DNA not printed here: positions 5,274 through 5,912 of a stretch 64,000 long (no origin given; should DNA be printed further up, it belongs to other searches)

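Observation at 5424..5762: PliC/MliC-like periplasmic lysozyme-inhibitor homologue carried on the island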

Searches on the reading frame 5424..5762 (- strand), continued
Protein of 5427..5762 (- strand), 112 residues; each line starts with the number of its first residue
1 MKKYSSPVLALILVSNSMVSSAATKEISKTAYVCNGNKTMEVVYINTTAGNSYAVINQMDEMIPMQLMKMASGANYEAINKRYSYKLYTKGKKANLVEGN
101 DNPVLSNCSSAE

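Call 51: fold_search(model_id=the predicted structure, library=pdb)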
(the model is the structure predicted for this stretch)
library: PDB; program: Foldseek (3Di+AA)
matches with E <= 10: 471; with E <= 0.001: 7
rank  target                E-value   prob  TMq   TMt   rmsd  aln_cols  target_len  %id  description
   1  3oe3_F                2.0e-11  1.00  0.75  0.95   1.1        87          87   72  Crystal structure of PliC-St, periplasmic lysozyme inhibitor of C-type lysozyme from Salmonella typhimurium (released 2010-12-22)
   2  3oe3_C                3.4e-11  1.00  0.75  0.95   0.9        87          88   72  Crystal structure of PliC-St, periplasmic lysozyme inhibitor of C-type lysozyme from Salmonella typhimurium (released 2010-12-22)
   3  3oe3_A                8.4e-11  1.00  0.73  0.96   0.8        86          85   71  Crystal structure of PliC-St, periplasmic lysozyme inhibitor of C-type lysozyme from Salmonella typhimurium (released 2010-12-22)
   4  3oe3_B                1.3e-10  1.00  0.72  0.96   0.8        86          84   70  Crystal structure of PliC-St, periplasmic lysozyme inhibitor of C-type lysozyme from Salmonella typhimurium (released 2010-12-22)
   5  3oe3_E                7.2e-10  1.00  0.70  0.94   1.0        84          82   68  Crystal structure of PliC-St, periplasmic lysozyme inhibitor of C-type lysozyme from Salmonella typhimurium (released 2010-12-22)
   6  7dpy_B                1.4e-04  1.00  0.67  0.83   1.8        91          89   24  Structure of Brucella abortus PhiA (released 2021-06-23)
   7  3f6z_B                4.9e-04  1.00  0.63  0.75  17.7       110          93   25  Crystal structure of Pseudomonas aeruginosa MliC in complex with hen egg white lysozyme (released 2008-12-23)
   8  7dpy_A                1.0e-03  1.00  0.64  0.78   2.7        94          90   23  Structure of Brucella abortus PhiA (released 2021-06-23)
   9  4mir_A                1.4e-03  1.00  0.65  0.74   3.5        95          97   23  The structure of Brucella abortus PliC in the hexagonal crystal form (released 2014-07-16)
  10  6gq4                  2.4e-03  1.00  0.58  0.62   4.0        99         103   16  Neisseria gonorrhoeae Adhesin Complex Protein (released 2018-09-19)
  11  4mis_A                2.9e-03  1.00  0.60  0.68   2.4        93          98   27  The structure of Brucella abortus PliC in the orthorombic crystal form (released 2014-07-16)
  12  4mir_C                3.3e-03  1.00  0.63  0.73   1.9        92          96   26  The structure of Brucella abortus PliC in the hexagonal crystal form (released 2014-07-16)
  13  7dsg                  4.5e-03  1.00  0.58  0.73   5.2        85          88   21  Crystal structure of Brucella abortus PhiA (released 2022-01-12)
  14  5my7                  2.8e-02  1.00  0.57  0.67   3.8        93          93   19  Adhesin Complex Protein from Neisseria meningitidis (released 2017-06-21)
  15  8xl1_A                7.2e-02  0.95  0.39  0.04   4.5        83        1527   12  Core region of the human acetyl-CoA carboxylase 1 filament in complex with acetyl-CoA (ACC1-inact) (released 2024-10-23)
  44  2qmi_A                9.9e-01  0.33  0.33  0.12   5.4        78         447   12  Structure of the octameric penicillin-binding protein homologue from Pyrococcus abyssi (released 2008-07-22)
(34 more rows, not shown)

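Call 59: find_encoding_contigs(protein=P0013, flank=6000, max_places=3)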
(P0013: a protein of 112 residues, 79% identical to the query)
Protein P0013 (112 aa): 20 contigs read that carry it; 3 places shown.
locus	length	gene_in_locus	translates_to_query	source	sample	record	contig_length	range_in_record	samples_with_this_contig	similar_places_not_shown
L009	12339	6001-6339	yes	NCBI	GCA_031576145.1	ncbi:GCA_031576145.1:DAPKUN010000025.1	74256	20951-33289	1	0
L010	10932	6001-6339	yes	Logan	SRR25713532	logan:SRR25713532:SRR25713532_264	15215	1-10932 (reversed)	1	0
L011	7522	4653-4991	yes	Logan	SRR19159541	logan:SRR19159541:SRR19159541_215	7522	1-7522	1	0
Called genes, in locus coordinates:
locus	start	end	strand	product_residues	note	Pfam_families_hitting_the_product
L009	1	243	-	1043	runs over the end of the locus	-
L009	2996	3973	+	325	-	PF01051:Rep3_N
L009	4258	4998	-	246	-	PF00589:Phage_integrase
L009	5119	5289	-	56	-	-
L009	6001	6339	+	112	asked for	PF09864:MliC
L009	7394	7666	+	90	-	-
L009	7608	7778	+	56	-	PF17158:MASE4 (weak)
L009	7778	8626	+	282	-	PF17158:MASE4, PF00990:GGDEF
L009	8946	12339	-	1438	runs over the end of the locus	PF13018:ESPR, PF12951:PATR (faint), PF03212:Pertactin, PF18883:AC_1, PF03797:Autotransporter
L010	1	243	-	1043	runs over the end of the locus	-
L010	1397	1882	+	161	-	PF01610:DDE_Tnp_ISL3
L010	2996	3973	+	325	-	PF01051:Rep3_N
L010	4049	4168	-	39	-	-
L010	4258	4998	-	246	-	PF00589:Phage_integrase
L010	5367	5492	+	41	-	-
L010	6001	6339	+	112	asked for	PF09864:MliC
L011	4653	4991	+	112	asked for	PF09864:MliC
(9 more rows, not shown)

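Call 60: find_encoding_contigs(protein=P0025, flank=6000, max_places=2)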
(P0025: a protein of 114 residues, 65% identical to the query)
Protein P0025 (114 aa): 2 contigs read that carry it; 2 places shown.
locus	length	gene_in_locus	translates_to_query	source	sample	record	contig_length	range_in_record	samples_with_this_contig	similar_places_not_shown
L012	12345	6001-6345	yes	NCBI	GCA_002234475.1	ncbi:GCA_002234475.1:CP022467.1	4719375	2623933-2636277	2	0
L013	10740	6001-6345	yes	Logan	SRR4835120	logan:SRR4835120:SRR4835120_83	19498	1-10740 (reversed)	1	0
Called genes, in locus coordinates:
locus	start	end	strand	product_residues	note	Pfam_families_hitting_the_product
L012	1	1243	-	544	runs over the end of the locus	PF00496:SBP_bac_5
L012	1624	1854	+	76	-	-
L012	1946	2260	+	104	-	PF13146:TRL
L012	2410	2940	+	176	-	PF01292:Ni_hydr_CYTB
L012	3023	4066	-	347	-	PF13088:BNR_2, PF02012:BNR (faint)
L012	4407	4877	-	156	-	PF00011:HSP20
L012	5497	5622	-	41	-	-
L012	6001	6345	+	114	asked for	PF09864:MliC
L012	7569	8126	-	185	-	PF06316:Ail_Lom, PF13505:OMP_b-brl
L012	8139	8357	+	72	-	-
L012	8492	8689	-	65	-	-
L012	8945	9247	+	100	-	-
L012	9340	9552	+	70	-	PF00313:CSD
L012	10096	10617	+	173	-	PF00652:Ricin_B_lectin, PF14200:RicinB_lectin_2 (weak)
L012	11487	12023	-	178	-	PF03498:CDtoxinA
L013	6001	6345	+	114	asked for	PF09864:MliC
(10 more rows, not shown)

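Call 64: search_dna_similar(query=window:5427-5762:-, collection=plasmids, mode=protein, max_rows=25, rows=spread)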
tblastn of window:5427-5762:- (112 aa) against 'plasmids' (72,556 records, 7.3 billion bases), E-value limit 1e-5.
Records with a match: 743; places in all: 745; records where one place covers at least 80% of the query: 702.
Best place of each record, by identity: 90-95% 2; 80-90% 38; 60-80% 1; <60% 702.
By first word of the organism name: Klebsiella 644; Escherichia 74; Pseudomonas 10; Serratia 5; Citrobacter 3; Enterobacter 2; Salmonella 2; Yersinia 1; Pasteurella 1; Providencia 1.
By predicted mobility (MOB-suite, as given by PLSDB): non-mobilizable 471; conjugative 232; mobilizable 40.
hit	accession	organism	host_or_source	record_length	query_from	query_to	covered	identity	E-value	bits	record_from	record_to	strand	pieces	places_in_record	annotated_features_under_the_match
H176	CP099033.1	Escherichia coli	culture,Pooled faeces sample collected ...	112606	1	112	100%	88.4%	3e-58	199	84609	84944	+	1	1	c-type lysozyme inhibitor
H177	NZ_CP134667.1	Escherichia coli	Larus michahellis,bacteria,cloaca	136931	1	112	100%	87.5%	2e-57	197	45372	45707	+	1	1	c-type lysozyme inhibitor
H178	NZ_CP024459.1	Klebsiella pneumoniae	Homo sapiens,sputum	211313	3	108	95%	39.1%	9e-14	72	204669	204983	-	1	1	MliC family protein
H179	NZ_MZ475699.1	Escherichia coli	-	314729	3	108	95%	39.1%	9e-14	72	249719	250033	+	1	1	MliC family protein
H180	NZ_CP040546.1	Klebsiella pneumoniae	Homo sapiens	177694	10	108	88%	41.2%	4e-15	76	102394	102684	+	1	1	c-type lysozyme inhibitor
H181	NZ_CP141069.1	Klebsiella pneumoniae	pure culture,KPN7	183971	10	108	88%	41.2%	4e-15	76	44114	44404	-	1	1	c-type lysozyme inhibitor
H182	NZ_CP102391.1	Klebsiella pneumoniae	mixed culture,blood,blood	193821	10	108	88%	41.2%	4e-15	76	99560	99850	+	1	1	c-type lysozyme inhibitor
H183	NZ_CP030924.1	Klebsiella pneumoniae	Phoca largha,blood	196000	10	108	88%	41.2%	4e-15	76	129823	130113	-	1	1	c-type lysozyme inhibitor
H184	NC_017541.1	Klebsiella pneumoniae KCTC 2242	-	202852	10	108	88%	41.2%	4e-15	76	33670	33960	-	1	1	c-type lysozyme inhibitor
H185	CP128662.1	Klebsiella pneumoniae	Homo sapiens,blood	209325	10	108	88%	41.2%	4e-15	76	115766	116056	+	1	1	c-type lysozyme inhibitor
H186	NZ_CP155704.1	Klebsiella pneumoniae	Homo sapiens,urine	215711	10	108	88%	41.2%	4e-15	76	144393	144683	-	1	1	c-type lysozyme inhibitor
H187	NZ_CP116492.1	Klebsiella pneumoniae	mixed culture,cerebrospinal fluid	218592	10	108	88%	41.2%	4e-15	76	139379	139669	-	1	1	c-type lysozyme inhibitor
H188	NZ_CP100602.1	Klebsiella pneumoniae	Homo sapiens,Pus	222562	10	108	88%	41.2%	4e-15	76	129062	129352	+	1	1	c-type lysozyme inhibitor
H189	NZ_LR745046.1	Klebsiella pneumoniae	Homo sapiens,stool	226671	10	108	88%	41.2%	4e-15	76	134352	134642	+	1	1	c-type lysozyme inhibitor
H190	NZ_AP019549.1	Klebsiella pneumoniae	Homo sapiens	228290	10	108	88%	41.2%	4e-15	76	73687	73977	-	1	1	c-type lysozyme inhibitor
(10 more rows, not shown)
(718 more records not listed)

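Call 65: search_dna_similar(query=window:5427-5762:-, collection=phages, mode=protein, max_rows=10)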
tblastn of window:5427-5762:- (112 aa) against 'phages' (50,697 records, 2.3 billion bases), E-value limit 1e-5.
No match.
